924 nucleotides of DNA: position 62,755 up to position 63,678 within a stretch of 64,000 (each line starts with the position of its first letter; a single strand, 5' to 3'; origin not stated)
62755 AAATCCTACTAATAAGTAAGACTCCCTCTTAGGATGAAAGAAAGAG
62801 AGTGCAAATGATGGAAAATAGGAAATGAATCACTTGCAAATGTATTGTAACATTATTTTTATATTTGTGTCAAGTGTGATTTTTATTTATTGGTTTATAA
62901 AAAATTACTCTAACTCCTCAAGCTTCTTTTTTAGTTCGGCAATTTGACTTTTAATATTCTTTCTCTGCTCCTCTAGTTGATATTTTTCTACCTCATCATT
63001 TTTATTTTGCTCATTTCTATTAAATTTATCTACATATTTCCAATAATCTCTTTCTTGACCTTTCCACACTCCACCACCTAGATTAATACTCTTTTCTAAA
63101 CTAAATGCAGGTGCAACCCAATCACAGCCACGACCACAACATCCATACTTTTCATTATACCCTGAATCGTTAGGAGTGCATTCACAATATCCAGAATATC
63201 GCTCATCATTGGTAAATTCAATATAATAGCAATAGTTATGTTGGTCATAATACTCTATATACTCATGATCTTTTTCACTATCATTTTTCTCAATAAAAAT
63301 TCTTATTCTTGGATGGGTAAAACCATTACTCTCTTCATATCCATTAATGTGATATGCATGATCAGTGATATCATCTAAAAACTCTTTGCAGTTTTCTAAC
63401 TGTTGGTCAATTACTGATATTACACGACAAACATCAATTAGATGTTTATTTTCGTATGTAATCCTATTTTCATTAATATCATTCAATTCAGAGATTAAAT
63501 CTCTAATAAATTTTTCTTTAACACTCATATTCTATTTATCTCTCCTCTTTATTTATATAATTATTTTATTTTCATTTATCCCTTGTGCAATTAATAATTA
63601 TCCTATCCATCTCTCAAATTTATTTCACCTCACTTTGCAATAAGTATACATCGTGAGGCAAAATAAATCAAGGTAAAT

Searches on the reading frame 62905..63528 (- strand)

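Call 35: search_protein_families(library=pfam, proteins=[window:62905-63528:-], max_evalue=0.01)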
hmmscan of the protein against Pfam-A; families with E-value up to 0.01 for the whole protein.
window:62905-63528:- (207 aa): 1 family
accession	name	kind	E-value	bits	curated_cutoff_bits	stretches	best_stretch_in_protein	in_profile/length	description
PF17253.7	DUF5320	-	0.0014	20.2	27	1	112-206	20-99/99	Family of unknown function (DUF5320)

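Call 74: search_protein_families(library=phrogs, proteins=[window:62905-63528:-], max_evalue=0.001)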
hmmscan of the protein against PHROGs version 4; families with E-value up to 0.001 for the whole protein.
window:62905-63528:- (207 aa): 2 families
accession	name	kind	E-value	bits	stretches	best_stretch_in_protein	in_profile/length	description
phrog_23520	-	unknown function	9.4e-37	127.5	1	3-207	14-180/181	-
phrog_6365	-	unknown function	2.2e-20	74.2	1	79-185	56-166/192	-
